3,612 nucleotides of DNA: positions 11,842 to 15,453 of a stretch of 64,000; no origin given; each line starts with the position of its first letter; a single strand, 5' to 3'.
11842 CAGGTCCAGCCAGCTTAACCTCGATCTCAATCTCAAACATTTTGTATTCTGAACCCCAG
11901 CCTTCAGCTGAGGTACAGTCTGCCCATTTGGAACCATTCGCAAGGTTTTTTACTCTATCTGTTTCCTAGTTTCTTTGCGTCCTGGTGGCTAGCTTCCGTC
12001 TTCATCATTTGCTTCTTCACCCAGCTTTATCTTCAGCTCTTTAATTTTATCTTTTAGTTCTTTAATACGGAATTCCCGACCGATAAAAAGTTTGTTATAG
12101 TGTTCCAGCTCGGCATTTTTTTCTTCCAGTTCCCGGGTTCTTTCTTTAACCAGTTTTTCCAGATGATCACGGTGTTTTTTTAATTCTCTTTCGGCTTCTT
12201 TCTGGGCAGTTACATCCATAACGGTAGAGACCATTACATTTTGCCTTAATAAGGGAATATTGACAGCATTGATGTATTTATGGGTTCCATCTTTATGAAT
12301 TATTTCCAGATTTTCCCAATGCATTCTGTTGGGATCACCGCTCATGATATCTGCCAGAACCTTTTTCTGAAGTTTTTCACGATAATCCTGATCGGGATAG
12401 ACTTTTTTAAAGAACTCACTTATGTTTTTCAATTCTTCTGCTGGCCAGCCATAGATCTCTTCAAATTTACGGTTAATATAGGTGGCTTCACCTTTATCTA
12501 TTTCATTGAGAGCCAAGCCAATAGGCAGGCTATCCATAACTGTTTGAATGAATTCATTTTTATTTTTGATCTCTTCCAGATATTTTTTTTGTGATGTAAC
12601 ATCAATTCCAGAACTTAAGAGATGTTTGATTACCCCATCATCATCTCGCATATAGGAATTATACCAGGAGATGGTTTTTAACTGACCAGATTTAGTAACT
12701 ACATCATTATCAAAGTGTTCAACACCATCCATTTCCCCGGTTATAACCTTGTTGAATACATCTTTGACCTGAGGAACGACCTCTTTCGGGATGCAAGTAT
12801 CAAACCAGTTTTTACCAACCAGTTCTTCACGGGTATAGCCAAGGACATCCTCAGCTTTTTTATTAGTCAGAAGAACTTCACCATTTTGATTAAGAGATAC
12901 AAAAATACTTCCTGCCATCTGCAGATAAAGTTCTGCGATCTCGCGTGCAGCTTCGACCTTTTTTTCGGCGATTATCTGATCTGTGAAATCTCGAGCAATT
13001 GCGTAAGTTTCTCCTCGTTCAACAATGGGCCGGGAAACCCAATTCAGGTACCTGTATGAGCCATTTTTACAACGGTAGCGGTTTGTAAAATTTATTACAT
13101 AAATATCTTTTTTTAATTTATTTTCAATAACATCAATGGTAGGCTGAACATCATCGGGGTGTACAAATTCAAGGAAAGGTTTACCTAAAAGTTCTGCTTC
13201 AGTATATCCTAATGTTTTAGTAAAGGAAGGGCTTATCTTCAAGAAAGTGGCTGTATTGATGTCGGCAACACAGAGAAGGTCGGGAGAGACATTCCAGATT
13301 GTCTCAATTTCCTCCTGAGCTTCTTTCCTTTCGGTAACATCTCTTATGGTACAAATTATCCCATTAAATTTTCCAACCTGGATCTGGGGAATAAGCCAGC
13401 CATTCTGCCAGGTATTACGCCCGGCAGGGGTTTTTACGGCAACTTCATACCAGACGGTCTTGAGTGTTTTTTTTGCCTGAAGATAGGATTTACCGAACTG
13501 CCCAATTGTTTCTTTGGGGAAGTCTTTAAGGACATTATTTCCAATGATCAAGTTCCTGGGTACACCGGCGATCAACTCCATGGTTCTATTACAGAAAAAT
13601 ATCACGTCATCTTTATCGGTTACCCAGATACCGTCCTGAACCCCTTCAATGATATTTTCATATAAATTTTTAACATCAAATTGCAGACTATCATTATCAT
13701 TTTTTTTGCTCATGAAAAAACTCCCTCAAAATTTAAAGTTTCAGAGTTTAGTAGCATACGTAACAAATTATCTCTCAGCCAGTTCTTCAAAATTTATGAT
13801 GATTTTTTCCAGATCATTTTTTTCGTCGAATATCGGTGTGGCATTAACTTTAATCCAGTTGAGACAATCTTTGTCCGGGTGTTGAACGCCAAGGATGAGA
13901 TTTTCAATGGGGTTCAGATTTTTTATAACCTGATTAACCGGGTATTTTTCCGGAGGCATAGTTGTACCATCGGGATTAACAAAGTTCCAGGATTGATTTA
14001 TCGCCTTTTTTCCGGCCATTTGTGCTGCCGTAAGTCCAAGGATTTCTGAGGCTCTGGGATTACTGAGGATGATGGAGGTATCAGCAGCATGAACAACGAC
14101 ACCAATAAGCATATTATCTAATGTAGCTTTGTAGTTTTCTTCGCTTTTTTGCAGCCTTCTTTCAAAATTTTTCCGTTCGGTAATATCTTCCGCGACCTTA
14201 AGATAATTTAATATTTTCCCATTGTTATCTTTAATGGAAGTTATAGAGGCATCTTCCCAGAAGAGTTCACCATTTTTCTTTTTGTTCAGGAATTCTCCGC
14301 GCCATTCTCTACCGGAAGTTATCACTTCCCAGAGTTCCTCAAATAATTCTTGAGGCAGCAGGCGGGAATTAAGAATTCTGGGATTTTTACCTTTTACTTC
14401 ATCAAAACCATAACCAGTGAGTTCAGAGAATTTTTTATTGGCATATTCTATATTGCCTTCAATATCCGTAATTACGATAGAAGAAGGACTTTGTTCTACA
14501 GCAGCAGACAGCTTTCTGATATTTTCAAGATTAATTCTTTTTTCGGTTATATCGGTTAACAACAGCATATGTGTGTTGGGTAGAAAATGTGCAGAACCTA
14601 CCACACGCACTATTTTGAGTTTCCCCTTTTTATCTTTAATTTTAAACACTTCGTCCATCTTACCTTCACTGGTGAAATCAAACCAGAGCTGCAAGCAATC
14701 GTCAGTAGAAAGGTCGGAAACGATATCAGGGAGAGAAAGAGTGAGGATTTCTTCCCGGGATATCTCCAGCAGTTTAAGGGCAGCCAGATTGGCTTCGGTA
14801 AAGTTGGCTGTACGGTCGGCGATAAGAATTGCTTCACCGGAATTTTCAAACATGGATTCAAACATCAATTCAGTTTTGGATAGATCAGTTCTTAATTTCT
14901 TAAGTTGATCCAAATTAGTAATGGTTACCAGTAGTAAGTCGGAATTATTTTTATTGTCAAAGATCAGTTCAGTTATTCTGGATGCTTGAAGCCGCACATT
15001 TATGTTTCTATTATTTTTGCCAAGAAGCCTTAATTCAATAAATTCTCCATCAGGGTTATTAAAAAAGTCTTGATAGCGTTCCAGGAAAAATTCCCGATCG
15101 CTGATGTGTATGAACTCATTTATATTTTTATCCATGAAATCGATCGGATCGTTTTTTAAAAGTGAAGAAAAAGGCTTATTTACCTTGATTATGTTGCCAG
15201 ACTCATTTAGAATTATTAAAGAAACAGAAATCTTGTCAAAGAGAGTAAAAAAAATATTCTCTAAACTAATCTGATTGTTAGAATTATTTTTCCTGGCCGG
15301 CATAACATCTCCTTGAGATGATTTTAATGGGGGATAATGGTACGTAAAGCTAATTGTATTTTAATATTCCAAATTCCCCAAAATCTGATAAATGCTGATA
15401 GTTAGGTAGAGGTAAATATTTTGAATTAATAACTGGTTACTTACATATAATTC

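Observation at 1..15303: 15-kb single-strand sensory supercluster: ~25 PAS domains in five proteins, one kinase, no receiver or effector domain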

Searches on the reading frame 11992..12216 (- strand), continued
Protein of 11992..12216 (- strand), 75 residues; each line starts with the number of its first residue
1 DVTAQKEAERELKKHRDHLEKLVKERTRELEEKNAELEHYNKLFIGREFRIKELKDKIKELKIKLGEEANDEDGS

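Call 60: search_protein_families(library=pfam, alignment_id=A5, max_evalue=0.001)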
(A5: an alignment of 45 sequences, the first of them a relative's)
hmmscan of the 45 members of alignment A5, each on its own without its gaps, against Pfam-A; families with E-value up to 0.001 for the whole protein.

A. member 1, L002:6265-8817:+ (851 aa): 16 families
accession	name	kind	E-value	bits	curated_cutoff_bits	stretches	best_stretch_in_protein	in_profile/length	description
PF07568.18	HisKA_2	-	2.4e-28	98.5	22.3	1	650-725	1-76/76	Histidine kinase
PF00072.30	Response_reg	-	2.8e-26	92.3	30.2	1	7-119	1-110/111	Response regulator receiver domain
PF13185.12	GAF_2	-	3.3e-17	63.4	28.6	1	494-628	5-135/136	GAF domain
PF13426.13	PAS_9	-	2.2e-16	60.5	27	1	193-294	2-103/103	PAS domain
PF00989.32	PAS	-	5.5e-16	59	22.6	1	182-292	1-113/113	PAS fold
PF01590.32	GAF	-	1.1e-11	45.9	22.4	1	495-628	4-133/133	GAF domain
PF08448.16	PAS_4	-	2.5e-11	44.2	23.1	1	189-297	2-110/110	PAS fold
PF08447.18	PAS_3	-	2.2e-10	41.1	25.6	1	205-282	2-82/89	PAS fold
PF02518.31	HATPase_c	-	4e-10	40.5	26.4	1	753-840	8-108/111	Histidine kinase-, DNA gyrase B-, and HSP90-like ATPase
PF13492.12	GAF_3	-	7.6e-09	36.5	27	1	495-629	4-128/129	GAF domain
PF13188.13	PAS_8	-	3e-08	33.7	21.8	1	182-233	1-50/65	PAS domain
PF07536.20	HWE_HK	-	8.7e-06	26.8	22.8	1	650-703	1-52/83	HWE histidine kinase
PF12860.13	PAS_7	-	6.9e-05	23.4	27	1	188-300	1-115/115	PAS fold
PF13596.12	PAS_10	-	0.00015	22.8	22.1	1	187-293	4-106/106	PAS domain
PF02498.22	Bro-N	-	0.00019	22.4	25.6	0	197-269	4-76/96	BRO family, N-terminal domain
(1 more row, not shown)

B. families by the number of members that match (of 45 scanned): 73 families (the first 25 are shown)
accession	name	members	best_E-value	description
PF02518.31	HATPase_c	18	8.4e-30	Histidine kinase-, DNA gyrase B-, and HSP90-like ATPase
PF00512.31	HisKA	18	1.2e-20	His Kinase A (phospho-acceptor) domain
PF08448.16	PAS_4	16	5.3e-44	PAS fold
PF13426.13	PAS_9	15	3.1e-51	PAS domain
PF00989.32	PAS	14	2.1e-45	PAS fold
PF08447.18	PAS_3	13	3.8e-58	PAS fold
PF13188.13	PAS_8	13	1.8e-23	PAS domain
PF00072.30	Response_reg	5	2.8e-26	Response regulator receiver domain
PF12860.13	PAS_7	5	1.4e-10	PAS fold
PF14501.12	HATPase_c_5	5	4.4e-05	GHKL domain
PF00672.30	HAMP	4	2.8e-14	HAMP domain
PF07694.17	5TM-5TMR_LYT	3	2.1e-32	5TMR of 5TMR-LYT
PF01590.32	GAF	3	5.3e-14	GAF domain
PF14598.12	PAS_11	3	4e-08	PAS domain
PF13596.12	PAS_10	3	1.2e-07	PAS domain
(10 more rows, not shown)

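Call 63: search_protein_families(library=pfam, alignment_id=A6, max_evalue=0.001)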
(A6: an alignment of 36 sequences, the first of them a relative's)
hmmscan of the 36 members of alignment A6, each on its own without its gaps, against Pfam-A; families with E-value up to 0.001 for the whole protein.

A. member 1, L004:3413-4879:+ (489 aa): 2 families
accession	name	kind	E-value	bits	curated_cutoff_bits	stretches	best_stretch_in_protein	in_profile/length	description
PF03949.21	Malic_M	-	3.2e-24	86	23.5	1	201-429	2-252/258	Malic enzyme, NAD binding domain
PF00390.24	malic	-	8.2e-16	58.8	23.1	1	68-187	22-181/182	Malic enzyme, N-terminal domain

B. families by the number of members that match (of 36 scanned): 56 families (the first 25 are shown)
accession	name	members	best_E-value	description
PF13426.13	PAS_9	8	2.1e-46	PAS domain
PF02518.31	HATPase_c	8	1.7e-30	Histidine kinase-, DNA gyrase B-, and HSP90-like ATPase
PF08447.18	PAS_3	7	3.5e-31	PAS fold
PF00512.31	HisKA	7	3.3e-21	His Kinase A (phospho-acceptor) domain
PF00072.30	Response_reg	6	4.4e-46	Response regulator receiver domain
PF00989.32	PAS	6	1.6e-37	PAS fold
PF08448.16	PAS_4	5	8.1e-36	PAS fold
PF13188.13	PAS_8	4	2.1e-23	PAS domain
PF14598.12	PAS_11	3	1.3e-05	PAS domain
PF05635.17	23S_rRNA_IVP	2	4.1e-35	23S rRNA-intervening sequence protein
PF00497.25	SBP_bac_3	2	5e-17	Bacterial extracellular solute-binding proteins, family 3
PF02743.24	dCache_1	2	2.2e-12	Cache domain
PF00672.30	HAMP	2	1e-10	HAMP domain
PF13185.12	GAF_2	2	1.1e-08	GAF domain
PF14501.12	HATPase_c_5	2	3.3e-06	GHKL domain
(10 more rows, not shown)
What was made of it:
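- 18-19 of 45 array-terminating neighbours are kinases (call 60), against 7-8 of 36 upstream neighbours (call 63). Stand-alone receiver genes are also frequent neighbours: 5 of 45 downstream and 6 of 36 upstream (calls 60, 63).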

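Call 74: predict_structure(alignment_id=A1)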
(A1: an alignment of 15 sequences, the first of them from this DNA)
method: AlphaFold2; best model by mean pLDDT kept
length: 75 residues; sequences in the alignment: 15
mean_pLDDT: 90.6   pTM: 0.51
mean pLDDT of the five models: 90.6, 89.6, 89.6, 88.0, 87.4
residues with pLDDT >= 90: 59; 70-90: 9; 50-70: 7; < 50: 0
segments of 3 or more residues with pLDDT < 50: none
pLDDT, mean of each block of 10 residues (from residue 1): 91 97 98 96 90 95 83 58
secondary structure, 60 per line:
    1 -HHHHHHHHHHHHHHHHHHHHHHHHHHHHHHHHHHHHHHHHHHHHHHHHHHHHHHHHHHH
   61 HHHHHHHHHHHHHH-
elements in order: H2-74
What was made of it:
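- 11992..12204 (-): Tail of the 574-aa protein (residues 504-574): an 'ERT' signalling helix followed by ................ AlphaFold models a single helix, pLDDT 90.6 (call 74).
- On Signalling helix (S-helix): AlphaFold models a continuous helix at pLDDT 90.6 (call 74).
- Tried and rejected: AlphaFold gives one straight helix (call 74).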

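Call 78: search_protein_families(library=ncbifam, proteins=[window:11992-12216:-], max_evalue=0.01)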
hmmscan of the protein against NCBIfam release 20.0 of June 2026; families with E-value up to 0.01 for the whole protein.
seq(75 aa): 3 families
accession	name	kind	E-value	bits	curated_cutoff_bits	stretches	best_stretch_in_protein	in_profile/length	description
TIGR02956.1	TMAO_torS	equivalog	2.4e-05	22.6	676.5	1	5-39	411-445/967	TMAO reductase system sensor histidine kinase/response regulator TorS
NF053512.1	nitric_RR_NosR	exception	0.002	17.2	400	1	7-42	133-168/422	response regulator c-di-GMP phosphodiesterase, NosR family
NF052320.1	Cbp1_fam_LP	subfamily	0.0035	16.9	90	1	8-64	110-166/286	Cbp1 family collagen-binding glycoprotein adhesin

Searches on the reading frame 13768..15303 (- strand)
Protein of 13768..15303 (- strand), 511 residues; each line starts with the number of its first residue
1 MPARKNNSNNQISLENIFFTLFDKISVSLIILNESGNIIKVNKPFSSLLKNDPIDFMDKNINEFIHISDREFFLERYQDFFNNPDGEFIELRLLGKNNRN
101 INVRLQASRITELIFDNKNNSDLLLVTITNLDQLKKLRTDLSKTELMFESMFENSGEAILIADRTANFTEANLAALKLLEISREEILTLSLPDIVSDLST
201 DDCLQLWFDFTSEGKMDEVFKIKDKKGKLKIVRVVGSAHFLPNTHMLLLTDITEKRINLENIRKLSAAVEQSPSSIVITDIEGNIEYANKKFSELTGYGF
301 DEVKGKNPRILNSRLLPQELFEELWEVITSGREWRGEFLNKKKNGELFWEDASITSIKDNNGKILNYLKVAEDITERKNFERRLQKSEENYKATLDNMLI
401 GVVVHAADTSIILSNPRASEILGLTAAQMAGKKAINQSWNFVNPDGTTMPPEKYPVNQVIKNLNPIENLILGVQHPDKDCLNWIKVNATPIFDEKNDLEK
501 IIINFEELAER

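Call 3: search_protein_families(library=pfam, proteins=[window:13768-15303:-], max_evalue=0.01)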
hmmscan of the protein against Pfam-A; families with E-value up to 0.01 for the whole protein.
window:13768-15303:- (511 aa): 7 families
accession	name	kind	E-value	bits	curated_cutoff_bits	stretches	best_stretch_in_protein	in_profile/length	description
PF13426.13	PAS_9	-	6.3e-39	132.9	27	3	273-376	1-103/103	PAS domain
PF00989.32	PAS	-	1.2e-32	112.6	22.6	3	264-374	2-113/113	PAS fold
PF13188.13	PAS_8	-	6.4e-27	93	21.8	2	264-309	2-44/65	PAS domain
PF08448.16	PAS_4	-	5.5e-24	84.9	23.1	1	269-378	1-109/110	PAS fold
PF08447.18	PAS_3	-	3.6e-21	75.6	25.6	1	286-370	2-88/89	PAS fold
PF24820.1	Diguanyl_cycl_sensor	-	2e-05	25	28.1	0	23-82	3-58/109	Diguanylate cyclase-like sensor domain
PF12860.13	PAS_7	-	2.6e-05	24.8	27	0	395-432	1-39/115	PAS fold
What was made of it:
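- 13768..15303 (-): 511-aa protein with four PAS domains, no tail and no other domain. It is the only truly PAS-only protein of the cluster. Pfam finds PAS families only (call 3).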
